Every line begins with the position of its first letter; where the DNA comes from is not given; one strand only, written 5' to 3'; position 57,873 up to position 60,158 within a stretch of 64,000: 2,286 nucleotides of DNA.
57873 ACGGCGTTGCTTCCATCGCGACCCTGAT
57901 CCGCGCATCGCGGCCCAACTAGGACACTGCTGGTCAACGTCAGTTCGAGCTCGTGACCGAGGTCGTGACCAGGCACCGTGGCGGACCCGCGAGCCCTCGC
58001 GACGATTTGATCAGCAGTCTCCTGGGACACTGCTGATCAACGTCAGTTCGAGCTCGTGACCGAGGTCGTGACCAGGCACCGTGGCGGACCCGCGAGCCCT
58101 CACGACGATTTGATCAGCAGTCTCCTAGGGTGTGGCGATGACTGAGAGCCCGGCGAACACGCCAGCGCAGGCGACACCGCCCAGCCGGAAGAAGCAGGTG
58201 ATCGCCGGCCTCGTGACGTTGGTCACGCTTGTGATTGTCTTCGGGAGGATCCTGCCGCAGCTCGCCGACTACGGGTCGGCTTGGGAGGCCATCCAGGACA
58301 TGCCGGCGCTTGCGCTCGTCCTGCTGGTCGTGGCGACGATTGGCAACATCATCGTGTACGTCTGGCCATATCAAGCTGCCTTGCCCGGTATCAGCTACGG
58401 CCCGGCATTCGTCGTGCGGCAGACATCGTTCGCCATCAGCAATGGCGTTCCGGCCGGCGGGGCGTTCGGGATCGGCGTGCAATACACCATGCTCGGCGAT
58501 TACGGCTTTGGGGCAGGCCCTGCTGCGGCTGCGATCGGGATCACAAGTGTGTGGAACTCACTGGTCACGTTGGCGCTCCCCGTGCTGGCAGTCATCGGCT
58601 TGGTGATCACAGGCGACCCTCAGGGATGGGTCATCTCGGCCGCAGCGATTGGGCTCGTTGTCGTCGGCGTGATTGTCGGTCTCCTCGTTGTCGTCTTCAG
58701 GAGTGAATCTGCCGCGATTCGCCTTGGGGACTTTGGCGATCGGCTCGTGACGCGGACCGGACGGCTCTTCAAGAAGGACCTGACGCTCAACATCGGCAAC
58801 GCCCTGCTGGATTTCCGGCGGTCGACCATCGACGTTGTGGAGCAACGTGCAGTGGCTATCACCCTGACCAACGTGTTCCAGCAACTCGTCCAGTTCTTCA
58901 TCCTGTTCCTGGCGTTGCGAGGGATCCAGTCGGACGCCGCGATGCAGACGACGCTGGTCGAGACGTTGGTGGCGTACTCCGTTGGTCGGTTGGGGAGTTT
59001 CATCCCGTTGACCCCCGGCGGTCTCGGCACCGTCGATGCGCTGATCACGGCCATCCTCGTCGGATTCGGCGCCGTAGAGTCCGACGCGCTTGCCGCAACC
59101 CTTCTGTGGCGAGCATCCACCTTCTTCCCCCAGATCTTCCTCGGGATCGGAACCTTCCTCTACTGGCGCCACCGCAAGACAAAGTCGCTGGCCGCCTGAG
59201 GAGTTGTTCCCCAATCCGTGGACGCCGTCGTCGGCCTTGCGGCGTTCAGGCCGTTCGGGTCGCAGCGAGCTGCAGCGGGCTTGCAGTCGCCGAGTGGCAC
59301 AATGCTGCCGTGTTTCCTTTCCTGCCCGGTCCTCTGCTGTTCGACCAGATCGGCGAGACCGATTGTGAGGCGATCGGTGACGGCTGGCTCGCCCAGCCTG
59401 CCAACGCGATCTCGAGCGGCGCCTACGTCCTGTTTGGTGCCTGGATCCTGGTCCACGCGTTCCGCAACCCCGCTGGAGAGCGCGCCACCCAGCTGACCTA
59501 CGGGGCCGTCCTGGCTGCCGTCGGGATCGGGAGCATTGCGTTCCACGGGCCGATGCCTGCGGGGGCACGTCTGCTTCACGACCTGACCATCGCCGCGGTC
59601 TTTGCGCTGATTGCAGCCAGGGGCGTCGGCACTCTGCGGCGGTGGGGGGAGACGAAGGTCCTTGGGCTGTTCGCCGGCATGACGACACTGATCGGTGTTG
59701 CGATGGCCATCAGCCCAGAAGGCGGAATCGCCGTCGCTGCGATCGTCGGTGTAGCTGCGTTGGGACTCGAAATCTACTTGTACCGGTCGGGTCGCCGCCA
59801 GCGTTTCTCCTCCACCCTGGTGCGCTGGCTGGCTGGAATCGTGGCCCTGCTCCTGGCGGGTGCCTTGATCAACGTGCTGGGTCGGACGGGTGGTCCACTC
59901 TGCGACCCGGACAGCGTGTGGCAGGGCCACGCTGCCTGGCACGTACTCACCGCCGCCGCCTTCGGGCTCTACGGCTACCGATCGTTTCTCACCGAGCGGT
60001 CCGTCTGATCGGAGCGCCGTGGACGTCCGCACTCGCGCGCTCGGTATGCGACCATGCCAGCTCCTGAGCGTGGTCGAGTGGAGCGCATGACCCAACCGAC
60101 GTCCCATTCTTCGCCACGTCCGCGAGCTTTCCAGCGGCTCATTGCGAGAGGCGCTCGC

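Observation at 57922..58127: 103-bp element with 15-bp terminal inverted repeats, present as two tandem copies between valS and a membrane-lipid gene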

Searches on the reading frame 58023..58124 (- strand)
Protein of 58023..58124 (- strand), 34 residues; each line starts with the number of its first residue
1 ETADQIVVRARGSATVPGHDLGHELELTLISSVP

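Call 63: search_protein_representatives(alignment_id=A1)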
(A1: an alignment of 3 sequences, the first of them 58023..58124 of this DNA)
Query: 3 sequences, 192 profile positions. Proteins with E-value up to 0.001 (for the whole library): 3; up to 1e-10: 1; up to 1e-30: 1. The best 3 are listed.
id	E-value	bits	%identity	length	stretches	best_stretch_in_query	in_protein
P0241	4.0e-130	447.6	-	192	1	1-192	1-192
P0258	3.7e-08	49.7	-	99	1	106-191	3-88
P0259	9.0e-04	35.4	-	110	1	109-186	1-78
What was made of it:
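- A profile search of 1.84 billion proteins found no further element-bearing ORF (call 63).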

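Call 67: search_protein_families(library=pfam, proteins=[P0258, P0259], max_evalue=0.01)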
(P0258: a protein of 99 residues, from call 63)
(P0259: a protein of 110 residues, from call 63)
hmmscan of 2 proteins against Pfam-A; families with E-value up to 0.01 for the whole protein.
P0258 (99 aa): 0 families

P0259 (110 aa): 0 families

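Call 78: find_encoding_contigs(protein=P0258, flank=3000, max_places=2)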
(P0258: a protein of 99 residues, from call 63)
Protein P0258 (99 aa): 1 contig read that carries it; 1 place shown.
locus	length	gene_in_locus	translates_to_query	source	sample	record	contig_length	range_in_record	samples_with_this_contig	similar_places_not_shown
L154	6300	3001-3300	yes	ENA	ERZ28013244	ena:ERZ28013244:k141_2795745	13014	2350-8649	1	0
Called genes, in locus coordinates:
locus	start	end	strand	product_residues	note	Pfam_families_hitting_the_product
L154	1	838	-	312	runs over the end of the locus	PF01145:Band_7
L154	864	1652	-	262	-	PF01957:NfeD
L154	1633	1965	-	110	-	PF03551:PadR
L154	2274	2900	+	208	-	PF14014:DUF4230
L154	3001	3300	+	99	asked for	-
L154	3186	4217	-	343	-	PF02012:BNR (faint)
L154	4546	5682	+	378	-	PF18845:baeRF_family3, PF18848:baeRF_family6, PF18849:baeRF_family7, PF18851:baeRF_family8, PF18855:baeRF_family11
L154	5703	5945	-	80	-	PF08962:Rv2632c-like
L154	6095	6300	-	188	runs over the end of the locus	-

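Call 82: search_protein_families(library=pfam, proteins=[L154:2884-3189:-], max_evalue=0.01)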
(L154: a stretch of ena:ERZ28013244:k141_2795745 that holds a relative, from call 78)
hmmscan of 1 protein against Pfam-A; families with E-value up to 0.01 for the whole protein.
L154:2884-3189:- (102 aa): 1 family
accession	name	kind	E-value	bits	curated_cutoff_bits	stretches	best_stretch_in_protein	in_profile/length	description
PF02597.26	ThiS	-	3.2e-06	28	22.5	1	16-89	10-76/76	ThiS family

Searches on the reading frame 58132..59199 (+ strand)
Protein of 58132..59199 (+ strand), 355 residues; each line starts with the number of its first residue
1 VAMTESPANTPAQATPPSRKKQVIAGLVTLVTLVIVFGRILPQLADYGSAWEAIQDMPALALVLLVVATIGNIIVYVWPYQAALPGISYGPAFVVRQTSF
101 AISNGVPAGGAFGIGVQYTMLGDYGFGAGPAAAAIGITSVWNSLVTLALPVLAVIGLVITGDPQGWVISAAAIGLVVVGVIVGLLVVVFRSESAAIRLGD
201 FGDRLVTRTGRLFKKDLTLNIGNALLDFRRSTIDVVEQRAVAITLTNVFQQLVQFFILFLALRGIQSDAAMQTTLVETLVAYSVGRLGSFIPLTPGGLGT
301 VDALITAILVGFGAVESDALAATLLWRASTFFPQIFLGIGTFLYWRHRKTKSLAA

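Call 10: search_protein_families(library=pfam, proteins=[window:58132-59199:+])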
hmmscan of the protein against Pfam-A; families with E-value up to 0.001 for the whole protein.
window:58132-59199:+ (355 aa): 1 family
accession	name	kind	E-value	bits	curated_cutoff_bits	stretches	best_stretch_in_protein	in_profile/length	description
PF03706.18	LPG_synthase_TM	-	7.3e-20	72.1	33.4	1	30-338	8-302/302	Lysylphosphatidylglycerol synthase TM region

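Call 12: find_encoding_contigs(protein=window:58138-59199:+, flank=10000, max_places=10)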
Protein window:58138-59199:+ (353 aa): no gene with exactly this product is on record in the collection.

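Call 14: find_encoding_contigs(protein=window:58132-59199:+, flank=10000, max_places=10)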
Protein window:58132-59199:+ (355 aa): no gene with exactly this product is on record in the collection.

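Call 16: find_homologous_proteins(query=window:58138-59199:+, max_evalue=1e-20)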
Query window:58138-59199:+ (353 aa): 595 proteins with E <= 1e-20 among 8000 candidates; the best 120 are listed.
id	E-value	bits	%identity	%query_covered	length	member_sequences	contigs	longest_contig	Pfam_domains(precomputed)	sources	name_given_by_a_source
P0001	5.6e-216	735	99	100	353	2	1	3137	PF03706.19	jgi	jgi:uncharacterized protein (TIRG00374 family)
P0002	2.4e-165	568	79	96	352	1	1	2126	PF03706.19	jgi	jgi:uncharacterized protein (TIRG00374 family)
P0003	3.7e-157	541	76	95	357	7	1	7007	PF03706.19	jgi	jgi:uncharacterized protein (TIRG00374 family)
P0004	1.1e-152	527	72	100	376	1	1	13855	PF03706.19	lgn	-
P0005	1.4e-152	526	71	97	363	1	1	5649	PF03706.19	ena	-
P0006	1.1e-149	517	72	96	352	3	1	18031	PF03706.19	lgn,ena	-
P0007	3.3e-144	499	67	99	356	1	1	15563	PF03706.19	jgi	jgi:uncharacterized protein (TIRG00374 family)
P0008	1.1e-143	497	67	98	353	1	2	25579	PF03706.19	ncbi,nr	ncbi:MAG: flippase-like domain-containing protein [bacterium]|nr:flippase-like domain-containing pro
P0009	4.3e-141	488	66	97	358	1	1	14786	PF03706.19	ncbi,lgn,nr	ncbi:MAG: lysylphosphatidylglycerol synthase transmembrane domain-containing protein [Actinomycetota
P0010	7.4e-139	481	66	97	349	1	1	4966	PF03706.19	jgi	jgi:uncharacterized protein (TIRG00374 family)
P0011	3.6e-137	475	66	98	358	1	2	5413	PF03706.19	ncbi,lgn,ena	-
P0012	4.1e-137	475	67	96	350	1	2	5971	PF03706.19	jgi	jgi:uncharacterized protein (TIRG00374 family)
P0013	7.4e-135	468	65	95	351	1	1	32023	PF03706.19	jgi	jgi:uncharacterized protein (TIRG00374 family)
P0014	1.7e-134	467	65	98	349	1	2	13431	PF03706.19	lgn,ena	-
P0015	7.0e-133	461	67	94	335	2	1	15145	PF03706.19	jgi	jgi:uncharacterized protein (TIRG00374 family)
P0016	4.1e-132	459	63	99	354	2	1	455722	PF03706.19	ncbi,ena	-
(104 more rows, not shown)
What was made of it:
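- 58138..59199 (+): Context: LPG_synthase_TM / YbhN-like membrane protein. Its ATG is 10 nt downstream of the pair. Calls 10 and 16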

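Call 17: find_encoding_contigs(protein=P0001, flank=10000, max_places=10)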
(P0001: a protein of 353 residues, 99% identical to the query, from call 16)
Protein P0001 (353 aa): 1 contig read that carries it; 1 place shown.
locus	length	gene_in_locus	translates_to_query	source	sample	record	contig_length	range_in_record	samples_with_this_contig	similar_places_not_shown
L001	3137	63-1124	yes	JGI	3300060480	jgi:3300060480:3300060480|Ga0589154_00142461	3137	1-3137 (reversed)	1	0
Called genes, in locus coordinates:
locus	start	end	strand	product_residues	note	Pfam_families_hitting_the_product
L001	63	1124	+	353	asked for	PF03706:LPG_synthase_TM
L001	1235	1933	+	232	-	PF05875:Ceramidase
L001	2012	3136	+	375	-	?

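Call 18: find_encoding_contigs(protein=P0002, flank=10000, max_places=6)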
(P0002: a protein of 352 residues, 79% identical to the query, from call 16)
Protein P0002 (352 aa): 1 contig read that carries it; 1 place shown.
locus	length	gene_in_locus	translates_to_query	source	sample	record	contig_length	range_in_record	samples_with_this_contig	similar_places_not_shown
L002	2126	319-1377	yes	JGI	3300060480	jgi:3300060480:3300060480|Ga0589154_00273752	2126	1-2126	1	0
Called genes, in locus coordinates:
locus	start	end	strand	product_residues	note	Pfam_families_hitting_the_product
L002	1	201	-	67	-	?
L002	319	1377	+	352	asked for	PF03706:LPG_synthase_TM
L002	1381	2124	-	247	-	?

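Call 19: find_encoding_contigs(protein=P0003, flank=10000, max_places=6)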
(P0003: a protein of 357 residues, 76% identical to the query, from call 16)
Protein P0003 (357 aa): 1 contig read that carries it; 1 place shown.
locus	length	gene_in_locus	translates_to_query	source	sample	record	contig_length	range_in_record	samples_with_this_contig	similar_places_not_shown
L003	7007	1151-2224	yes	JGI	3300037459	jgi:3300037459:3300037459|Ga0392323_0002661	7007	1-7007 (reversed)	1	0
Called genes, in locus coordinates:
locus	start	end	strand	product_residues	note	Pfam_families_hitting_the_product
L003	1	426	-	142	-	?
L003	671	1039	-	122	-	PF11964:SpoIIAA-like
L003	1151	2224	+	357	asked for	PF03706:LPG_synthase_TM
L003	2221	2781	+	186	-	PF00072:Response_reg (weak)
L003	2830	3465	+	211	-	-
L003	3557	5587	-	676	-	PF15420:Abhydrolase_9_N, PF10081:Abhydrolase_9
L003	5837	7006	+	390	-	?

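Call 46: find_encoding_contigs(protein=P0016, flank=6000, max_places=3)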
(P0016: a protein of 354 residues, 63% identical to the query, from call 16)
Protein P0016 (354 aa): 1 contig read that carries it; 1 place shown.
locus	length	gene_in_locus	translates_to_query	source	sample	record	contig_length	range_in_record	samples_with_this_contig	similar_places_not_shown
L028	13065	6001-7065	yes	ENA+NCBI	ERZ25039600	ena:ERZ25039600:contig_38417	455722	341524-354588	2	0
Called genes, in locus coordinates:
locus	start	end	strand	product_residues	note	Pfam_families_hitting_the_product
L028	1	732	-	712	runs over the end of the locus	PF02743:dCache_1 (weak), PF00211:Guanylate_cyc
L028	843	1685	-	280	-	PF05875:Ceramidase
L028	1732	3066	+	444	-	PF01553:Acyltransferase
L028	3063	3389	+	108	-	PF13396:PLDc_N (weak)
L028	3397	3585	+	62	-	-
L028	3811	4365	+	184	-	PF03729:DUF308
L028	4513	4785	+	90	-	-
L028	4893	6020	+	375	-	-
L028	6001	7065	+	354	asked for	PF03706:LPG_synthase_TM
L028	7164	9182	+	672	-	PF10081:Abhydrolase_9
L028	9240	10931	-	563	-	PF00916:Sulfate_transp, PF16983:MFS_MOT1 (weak), PF01740:STAS, PF13466:STAS_2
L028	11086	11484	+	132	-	PF07784:DUF1622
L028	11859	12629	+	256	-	PF12811:BaxI_1, PF01027:Bax1-I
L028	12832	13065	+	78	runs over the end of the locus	-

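Call 52: find_encoding_contigs(protein=P0004, flank=10000, max_places=3)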
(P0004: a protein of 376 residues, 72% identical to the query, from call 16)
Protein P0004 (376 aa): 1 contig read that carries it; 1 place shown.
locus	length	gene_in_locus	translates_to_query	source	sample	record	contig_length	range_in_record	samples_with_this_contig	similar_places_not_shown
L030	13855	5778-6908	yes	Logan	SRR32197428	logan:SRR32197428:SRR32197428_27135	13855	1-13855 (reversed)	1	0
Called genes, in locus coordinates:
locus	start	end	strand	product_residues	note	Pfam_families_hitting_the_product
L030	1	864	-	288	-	?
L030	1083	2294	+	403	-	PF01594:AI-2E_transport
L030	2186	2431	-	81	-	-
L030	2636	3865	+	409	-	PF00999:Na_H_Exchanger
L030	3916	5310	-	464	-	PF10009:DUF2252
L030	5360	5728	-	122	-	PF11964:SpoIIAA-like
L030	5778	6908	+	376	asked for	PF03706:LPG_synthase_TM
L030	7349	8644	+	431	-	-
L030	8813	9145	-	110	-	-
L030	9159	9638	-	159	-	-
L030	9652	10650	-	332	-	PF00149:Metallophos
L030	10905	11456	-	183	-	PF03729:DUF308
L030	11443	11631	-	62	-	-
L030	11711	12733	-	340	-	PF03807:F420_oxidored (weak), PF02153:PDH_N, PF20463:PDH_C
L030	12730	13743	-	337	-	PF18152:DAHP_snth_FXD, PF00793:DAHP_synth_1, PF03102:NeuB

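Call 53: find_encoding_contigs(protein=P0006, flank=10000, max_places=3)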
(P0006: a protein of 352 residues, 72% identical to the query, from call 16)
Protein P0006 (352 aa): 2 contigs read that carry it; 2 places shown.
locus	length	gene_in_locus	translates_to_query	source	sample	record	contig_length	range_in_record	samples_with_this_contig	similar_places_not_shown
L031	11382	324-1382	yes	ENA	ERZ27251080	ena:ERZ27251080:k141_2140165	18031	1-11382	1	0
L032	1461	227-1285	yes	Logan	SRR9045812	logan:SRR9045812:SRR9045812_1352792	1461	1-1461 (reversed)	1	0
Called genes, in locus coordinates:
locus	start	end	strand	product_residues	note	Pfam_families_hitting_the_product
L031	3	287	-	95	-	?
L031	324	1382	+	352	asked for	PF03706:LPG_synthase_TM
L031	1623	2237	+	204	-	PF07885:Ion_trans_2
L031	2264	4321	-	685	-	PF15420:Abhydrolase_9_N, PF10081:Abhydrolase_9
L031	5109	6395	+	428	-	PF00999:Na_H_Exchanger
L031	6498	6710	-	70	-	-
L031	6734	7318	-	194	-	-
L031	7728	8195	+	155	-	PF07638:Sigma70_ECF (weak), PF04542:Sigma70_r2 (weak), PF08281:Sigma70_r4_2, PF04545:Sigma70_r4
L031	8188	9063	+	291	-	-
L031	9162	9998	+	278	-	PF00561:Abhydrolase_1, PF12146:Hydrolase_4, PF12697:Abhydrolase_6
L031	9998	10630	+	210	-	-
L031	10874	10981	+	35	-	-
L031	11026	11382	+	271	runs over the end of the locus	-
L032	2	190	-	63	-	?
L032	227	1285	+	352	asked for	PF03706:LPG_synthase_TM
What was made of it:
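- Tried and rejected: Relatives of the ybhN-like gene at 63-79% identity are not next to valS, so no orthologous spacer is available (calls 18, 19, 46, 52, 53).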

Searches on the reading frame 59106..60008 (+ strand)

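Call 10: search_protein_families(library=pfam, proteins=[window:59106-60008:+])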
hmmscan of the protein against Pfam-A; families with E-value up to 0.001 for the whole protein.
window:59106-60008:+ (300 aa): 1 family
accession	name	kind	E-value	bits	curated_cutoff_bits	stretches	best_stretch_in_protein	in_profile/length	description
PF05875.18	Ceramidase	-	2.4e-10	40.7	32.5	1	96-287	21-224/259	Ceramidase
